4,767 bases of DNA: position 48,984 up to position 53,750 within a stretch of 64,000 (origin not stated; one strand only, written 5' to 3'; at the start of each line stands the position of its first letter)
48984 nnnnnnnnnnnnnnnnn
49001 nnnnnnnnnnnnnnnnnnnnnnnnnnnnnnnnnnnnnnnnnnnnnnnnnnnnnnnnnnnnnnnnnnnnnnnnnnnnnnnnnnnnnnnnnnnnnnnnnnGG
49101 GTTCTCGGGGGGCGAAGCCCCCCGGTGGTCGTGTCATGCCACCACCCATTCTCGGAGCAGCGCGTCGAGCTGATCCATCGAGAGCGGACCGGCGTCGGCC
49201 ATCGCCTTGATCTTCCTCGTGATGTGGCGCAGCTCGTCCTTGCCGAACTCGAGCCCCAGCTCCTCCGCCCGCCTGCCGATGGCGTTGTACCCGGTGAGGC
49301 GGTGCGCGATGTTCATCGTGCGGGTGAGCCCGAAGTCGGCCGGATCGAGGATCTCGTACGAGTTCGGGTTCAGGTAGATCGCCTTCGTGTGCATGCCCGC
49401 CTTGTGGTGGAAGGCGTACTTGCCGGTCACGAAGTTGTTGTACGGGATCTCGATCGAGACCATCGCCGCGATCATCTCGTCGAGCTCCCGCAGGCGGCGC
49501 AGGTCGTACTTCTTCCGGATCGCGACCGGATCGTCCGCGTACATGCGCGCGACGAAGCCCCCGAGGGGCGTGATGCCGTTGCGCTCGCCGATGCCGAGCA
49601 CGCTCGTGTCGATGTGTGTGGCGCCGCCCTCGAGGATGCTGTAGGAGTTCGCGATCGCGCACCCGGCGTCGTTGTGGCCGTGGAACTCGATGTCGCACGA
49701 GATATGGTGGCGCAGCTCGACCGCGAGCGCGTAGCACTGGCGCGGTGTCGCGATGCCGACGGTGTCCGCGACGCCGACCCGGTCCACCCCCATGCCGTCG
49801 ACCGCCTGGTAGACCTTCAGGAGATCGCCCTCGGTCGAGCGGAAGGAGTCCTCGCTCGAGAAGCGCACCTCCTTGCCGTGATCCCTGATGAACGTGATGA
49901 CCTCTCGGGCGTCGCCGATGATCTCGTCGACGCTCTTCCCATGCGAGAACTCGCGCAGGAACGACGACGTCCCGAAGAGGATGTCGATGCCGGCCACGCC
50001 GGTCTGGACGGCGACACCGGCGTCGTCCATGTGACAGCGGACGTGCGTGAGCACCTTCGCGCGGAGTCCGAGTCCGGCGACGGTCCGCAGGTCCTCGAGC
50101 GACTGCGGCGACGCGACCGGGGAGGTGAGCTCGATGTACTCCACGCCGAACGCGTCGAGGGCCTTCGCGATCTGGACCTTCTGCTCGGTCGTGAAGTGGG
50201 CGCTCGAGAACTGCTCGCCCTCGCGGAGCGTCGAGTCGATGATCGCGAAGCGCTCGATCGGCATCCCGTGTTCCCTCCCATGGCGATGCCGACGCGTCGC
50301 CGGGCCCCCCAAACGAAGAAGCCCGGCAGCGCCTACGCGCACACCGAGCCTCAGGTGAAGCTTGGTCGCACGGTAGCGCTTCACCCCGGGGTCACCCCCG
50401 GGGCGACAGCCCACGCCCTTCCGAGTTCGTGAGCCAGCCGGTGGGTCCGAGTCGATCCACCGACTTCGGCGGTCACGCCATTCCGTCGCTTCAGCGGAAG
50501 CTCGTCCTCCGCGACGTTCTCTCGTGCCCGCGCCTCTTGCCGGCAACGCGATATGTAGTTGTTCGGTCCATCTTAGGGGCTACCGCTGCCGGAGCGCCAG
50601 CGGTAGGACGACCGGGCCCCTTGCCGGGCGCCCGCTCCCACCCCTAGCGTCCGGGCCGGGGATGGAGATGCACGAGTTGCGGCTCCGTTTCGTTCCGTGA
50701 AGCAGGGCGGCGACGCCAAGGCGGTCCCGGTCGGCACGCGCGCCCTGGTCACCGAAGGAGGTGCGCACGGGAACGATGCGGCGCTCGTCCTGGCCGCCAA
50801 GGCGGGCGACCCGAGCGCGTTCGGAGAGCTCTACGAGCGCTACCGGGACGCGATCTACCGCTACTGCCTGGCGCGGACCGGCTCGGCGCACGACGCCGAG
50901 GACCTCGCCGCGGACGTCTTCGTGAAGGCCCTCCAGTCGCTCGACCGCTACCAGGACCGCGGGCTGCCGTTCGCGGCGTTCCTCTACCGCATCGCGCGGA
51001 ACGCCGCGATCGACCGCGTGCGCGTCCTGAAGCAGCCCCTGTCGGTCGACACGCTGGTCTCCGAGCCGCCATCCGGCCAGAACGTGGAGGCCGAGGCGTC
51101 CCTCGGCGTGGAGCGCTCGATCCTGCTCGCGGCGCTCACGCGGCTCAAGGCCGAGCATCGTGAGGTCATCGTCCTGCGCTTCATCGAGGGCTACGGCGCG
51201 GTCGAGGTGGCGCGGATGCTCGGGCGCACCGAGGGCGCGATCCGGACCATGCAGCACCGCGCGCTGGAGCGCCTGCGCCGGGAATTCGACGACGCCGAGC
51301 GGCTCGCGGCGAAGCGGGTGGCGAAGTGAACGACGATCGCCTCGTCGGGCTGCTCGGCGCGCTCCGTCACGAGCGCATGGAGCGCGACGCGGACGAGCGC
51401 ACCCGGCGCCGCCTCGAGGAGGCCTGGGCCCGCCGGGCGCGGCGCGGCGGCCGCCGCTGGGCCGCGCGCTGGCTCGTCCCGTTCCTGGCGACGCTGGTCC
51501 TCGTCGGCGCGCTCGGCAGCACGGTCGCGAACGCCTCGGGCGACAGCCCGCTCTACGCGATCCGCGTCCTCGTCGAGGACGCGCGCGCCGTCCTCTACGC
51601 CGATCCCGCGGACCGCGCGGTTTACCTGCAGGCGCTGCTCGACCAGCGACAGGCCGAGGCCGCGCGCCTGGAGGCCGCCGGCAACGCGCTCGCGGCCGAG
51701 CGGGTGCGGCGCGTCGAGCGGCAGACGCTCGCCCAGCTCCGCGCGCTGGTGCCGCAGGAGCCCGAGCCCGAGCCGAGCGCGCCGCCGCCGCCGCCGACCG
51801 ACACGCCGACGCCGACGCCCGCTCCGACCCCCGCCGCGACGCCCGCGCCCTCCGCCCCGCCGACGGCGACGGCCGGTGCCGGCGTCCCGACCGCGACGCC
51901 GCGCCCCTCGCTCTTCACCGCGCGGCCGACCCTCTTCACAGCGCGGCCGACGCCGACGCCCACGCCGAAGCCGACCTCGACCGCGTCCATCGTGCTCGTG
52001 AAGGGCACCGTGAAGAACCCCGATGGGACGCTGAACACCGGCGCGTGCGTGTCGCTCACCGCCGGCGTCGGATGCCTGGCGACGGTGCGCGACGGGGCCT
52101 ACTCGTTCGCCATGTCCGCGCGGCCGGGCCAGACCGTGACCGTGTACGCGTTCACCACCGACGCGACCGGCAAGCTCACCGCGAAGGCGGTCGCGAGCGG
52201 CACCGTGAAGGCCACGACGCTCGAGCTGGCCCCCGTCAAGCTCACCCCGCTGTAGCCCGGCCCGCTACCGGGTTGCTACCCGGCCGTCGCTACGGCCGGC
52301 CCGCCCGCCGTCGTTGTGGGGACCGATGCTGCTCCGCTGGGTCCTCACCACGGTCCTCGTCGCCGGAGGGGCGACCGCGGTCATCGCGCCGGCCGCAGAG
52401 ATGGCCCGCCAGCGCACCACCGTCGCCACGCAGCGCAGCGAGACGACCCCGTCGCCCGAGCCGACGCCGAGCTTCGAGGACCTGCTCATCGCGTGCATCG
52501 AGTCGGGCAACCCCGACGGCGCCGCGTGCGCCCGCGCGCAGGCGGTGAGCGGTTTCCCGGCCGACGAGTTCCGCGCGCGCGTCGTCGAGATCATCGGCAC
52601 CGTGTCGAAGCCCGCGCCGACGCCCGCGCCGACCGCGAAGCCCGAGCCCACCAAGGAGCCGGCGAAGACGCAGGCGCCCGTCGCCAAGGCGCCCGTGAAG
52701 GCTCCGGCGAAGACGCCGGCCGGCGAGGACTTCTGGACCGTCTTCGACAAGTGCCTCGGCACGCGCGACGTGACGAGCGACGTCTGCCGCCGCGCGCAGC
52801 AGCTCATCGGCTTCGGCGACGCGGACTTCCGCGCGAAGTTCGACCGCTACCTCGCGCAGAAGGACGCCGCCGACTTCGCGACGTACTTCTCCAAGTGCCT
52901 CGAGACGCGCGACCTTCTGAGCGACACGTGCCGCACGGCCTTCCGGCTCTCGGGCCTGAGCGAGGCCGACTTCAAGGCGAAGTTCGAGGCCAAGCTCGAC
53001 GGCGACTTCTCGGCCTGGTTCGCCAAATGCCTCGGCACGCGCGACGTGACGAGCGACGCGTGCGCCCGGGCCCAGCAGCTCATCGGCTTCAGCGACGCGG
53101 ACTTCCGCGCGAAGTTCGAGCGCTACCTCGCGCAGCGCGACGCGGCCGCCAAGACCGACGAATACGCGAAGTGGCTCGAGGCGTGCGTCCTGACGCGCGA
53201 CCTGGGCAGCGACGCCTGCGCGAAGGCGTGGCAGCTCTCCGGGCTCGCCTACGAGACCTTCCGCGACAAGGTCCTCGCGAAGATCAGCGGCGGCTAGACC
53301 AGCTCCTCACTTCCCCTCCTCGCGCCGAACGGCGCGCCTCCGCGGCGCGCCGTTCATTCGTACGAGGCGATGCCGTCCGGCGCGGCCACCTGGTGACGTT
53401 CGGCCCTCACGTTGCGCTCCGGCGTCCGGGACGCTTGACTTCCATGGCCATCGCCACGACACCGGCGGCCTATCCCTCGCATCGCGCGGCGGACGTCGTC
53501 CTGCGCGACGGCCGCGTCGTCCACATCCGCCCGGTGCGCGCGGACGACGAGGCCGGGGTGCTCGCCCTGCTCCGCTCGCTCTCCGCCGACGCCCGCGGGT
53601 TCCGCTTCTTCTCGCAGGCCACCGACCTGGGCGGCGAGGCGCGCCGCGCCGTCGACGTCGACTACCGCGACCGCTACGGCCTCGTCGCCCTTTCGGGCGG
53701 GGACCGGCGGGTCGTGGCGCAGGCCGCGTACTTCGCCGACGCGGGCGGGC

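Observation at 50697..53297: ECF sigma/anti-sigma pair followed by a secreted protein built from five two-cysteine repeats of an apparently undescribed type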

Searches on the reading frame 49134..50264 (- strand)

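Call 86: search_protein_families(library=pfam, proteins=[window:49134-50264:-], max_evalue=0.00001)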
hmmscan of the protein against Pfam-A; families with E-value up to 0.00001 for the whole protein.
window:49134-50264:- (376 aa): 2 families
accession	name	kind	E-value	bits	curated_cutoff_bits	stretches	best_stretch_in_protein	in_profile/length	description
PF00682.25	HMGL-like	-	5.4e-76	255.9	29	1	6-265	2-260/260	HMGL-like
PF22617.1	HCS_D2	-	3.8e-30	104.5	27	1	279-359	1-81/82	Homocitrate synthase post-HMGL domain-like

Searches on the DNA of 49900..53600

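Call 64: search_rna_families(source=window, start=49900, end=53600, threshold=evalue, max_evalue=1)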
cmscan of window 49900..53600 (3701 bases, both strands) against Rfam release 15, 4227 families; matches with E-value up to 1: 3.
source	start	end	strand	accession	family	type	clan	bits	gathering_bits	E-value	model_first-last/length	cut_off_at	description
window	50366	50547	-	RF00168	Lysine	Cis-reg; riboswitch;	-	65.9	30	3.1e-16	1-182/182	no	Lysine riboswitch aptamer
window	52565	52636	+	RF04114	MIR4374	Gene; miRNA;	-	21.9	105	0.27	1-119/119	no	MIR4374 microRNA precursor family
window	52566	52637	-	RF04114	MIR4374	Gene; miRNA;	-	20.6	105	0.63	1-119/119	no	MIR4374 microRNA precursor family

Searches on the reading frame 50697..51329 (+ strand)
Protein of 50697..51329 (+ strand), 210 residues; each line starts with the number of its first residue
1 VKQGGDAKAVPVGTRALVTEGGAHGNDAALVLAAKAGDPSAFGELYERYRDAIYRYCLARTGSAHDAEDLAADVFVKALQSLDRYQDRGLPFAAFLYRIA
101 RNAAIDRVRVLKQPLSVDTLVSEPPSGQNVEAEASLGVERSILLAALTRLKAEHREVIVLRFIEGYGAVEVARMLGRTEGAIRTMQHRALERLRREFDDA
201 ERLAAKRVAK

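Call 3: search_protein_families(library=pfam, proteins=[window:50697-51329:+], max_evalue=1)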
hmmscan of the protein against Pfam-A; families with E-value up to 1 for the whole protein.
window:50697-51329:+ (210 aa): 7 families
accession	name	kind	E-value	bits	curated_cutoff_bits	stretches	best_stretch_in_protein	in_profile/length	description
PF04542.20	Sigma70_r2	-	9.2e-20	70.7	24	1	45-109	1-66/71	Sigma-70 region 2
PF04545.22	Sigma70_r4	-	2.7e-12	46.5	24.1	1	146-194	1-49/50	Sigma-70, region 4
PF08281.18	Sigma70_r4_2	-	3.1e-10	40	25.7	1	142-193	3-54/54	Sigma-70, region 4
PF12645.13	HTH_16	-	0.00036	21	22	1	30-77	3-56/65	Helix-turn-helix domain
PF07638.17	Sigma70_ECF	-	0.00038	20.8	21.1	1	30-196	7-182/185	ECF sigma factor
PF13384.12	HTH_23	-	0.12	12.7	24.6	1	153-188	5-40/50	Homeodomain-like domain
PF16509.11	KORA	-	0.17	12.6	26.7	1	145-193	11-58/84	TrfB plasmid transcriptional repressor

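Call 4: search_protein_families(library=ncbifam, proteins=[window:50697-51329:+], max_evalue=1)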
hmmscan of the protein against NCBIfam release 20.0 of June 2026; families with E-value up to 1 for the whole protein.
window:50697-51329:+ (210 aa): 105 families (the best 25 are shown)
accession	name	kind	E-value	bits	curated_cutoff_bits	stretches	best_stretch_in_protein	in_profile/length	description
TIGR02952.1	Sig70_famx2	equivalog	4.7e-35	121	206.45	1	33-196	4-169/170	ECF subfamily RNA polymerase sigma factor, BldN family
NF007230.0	PRK09648.1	subfamily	1.3e-34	119.6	209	1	29-200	15-192/195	RNA polymerase sigma factor ShbA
TIGR02937.1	sigma70-ECF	superfamily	5.9e-28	97.6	42.9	1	41-196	2-164/165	sigma-70 family RNA polymerase sigma factor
NF009166.1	PRK12513.1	equivalog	8.6e-28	97.3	206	1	24-199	6-188/193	RNA polymerase sigma factor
TIGR02983.1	SigE-fam_strep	subfamily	6.2e-25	88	141.55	1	40-198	6-159/162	SigE family RNA polymerase sigma factor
NF007216.0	PRK09638.1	equivalog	8.7e-25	87.5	194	1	26-201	4-178/180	RNA polymerase sigma factor SigY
NF007223.0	PRK09641.1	equivalog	1.1e-24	87.3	209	1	30-199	8-186/187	RNA polymerase sigma factor SigW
TIGR02948.1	SigW_bacill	equivalog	1.5e-24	87.1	243.1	1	31-198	9-185/187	RNA polymerase sigma factor SigW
NF009172.0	PRK12519.1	subfamily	3.2e-22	79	222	1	24-199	13-191/194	RNA polymerase sigma factor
NF007220.0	PRK09639.1-5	equivalog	3.7e-22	79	260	1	41-208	4-175/181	RNA polymerase sigma factor SigX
NF009171.0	PRK12518.1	equivalog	9e-22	77.8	208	1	18-197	5-184/191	RNA polymerase sigma factor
NF004113.0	PRK05602.1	equivalog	1.1e-21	77.4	208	1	22-202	27-206/211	RNA polymerase sigma factor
TIGR02950.1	SigM_subfam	subfamily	1.8e-21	76.6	147.95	1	43-195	3-156/159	RNA polymerase sigma factor, SigM family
NF006089.0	PRK08241.1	subfamily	1.8e-21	76.6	240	2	33-119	15-101/343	RNA polymerase subunit sigma-70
NF007227.0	PRK09645.1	subfamily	6.6e-21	75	202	1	37-199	10-172/177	sigma-70 family RNA polymerase sigma factor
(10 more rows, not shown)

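Call 71: search_solved_structures(query=window:50697-51329:+, max_evalue=0.00001)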
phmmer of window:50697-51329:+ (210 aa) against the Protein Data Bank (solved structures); distinct sequences matched with E-value up to 0.00001: 20.
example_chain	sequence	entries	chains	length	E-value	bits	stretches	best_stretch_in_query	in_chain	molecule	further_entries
6dxo_A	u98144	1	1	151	2e-27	99.5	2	30-111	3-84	RNA polymerase ECF-subfamily sigma factor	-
5wuq_A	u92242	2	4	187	9.1e-23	84.3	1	33-199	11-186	ECF RNA polymerase sigma factor SigW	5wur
9isn_F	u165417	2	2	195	2.2e-20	76.6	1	25-195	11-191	ECF sigma factor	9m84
6dv9_F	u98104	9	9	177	9.1e-19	71.3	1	31-196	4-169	ECF RNA polymerase sigma factor SigL | RNA polymerase sigma factor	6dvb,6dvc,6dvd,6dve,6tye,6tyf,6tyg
9m9d_F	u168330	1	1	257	9.4e-17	64.7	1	35-194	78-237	ECF RNA polymerase sigma factor SigE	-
9m9e_F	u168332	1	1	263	1e-16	64.6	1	35-194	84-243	ECF RNA polymerase sigma factor SigE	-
9m98_F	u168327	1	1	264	1e-16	64.6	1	35-194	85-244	ECF RNA polymerase sigma factor SigE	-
7qh5_A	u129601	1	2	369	9.2e-12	48.5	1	29-108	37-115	RNA polymerase sigma factor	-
2q1z_A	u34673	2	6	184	2.6e-09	40.5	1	36-196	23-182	RpoE, ECF SigE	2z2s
4cxf_A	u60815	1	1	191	2.6e-09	40.5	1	27-196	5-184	RNA POLYMERASE SIGMA FACTOR CNRH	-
6jcy_F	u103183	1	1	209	3e-09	40.2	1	51-200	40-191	ECF RNA polymerase sigma factor SigH,ECF RNA polymerase sigma factor SigE,ECF RNA polymera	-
3vep_D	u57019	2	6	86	9.3e-09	38.7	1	147-197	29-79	Probable RNA polymerase sigma-D factor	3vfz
1or7_A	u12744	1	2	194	1.8e-08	37.7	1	27-194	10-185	RNA polymerase sigma-E factor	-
6jbq_F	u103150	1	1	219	2.6e-08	37.2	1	26-194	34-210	ECF RNA polymerase sigma-E factor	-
6in7_B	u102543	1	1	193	3.3e-07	33.6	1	27-195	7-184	RNA polymerase sigma-H factor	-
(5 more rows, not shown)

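Call 75: list_cluster_members(proteins=[P0001, P0229, window:50697-51329:+])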
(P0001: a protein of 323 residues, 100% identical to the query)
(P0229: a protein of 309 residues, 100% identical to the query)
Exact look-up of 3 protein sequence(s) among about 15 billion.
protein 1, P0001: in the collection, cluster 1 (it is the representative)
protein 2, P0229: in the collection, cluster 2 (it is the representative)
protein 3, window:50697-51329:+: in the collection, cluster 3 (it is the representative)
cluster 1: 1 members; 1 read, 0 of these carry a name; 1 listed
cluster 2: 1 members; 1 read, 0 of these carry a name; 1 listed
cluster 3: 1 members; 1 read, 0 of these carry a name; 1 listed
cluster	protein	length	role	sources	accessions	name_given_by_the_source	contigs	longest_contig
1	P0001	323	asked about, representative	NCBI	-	-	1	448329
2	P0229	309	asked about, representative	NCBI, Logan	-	-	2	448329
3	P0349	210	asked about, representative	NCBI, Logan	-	-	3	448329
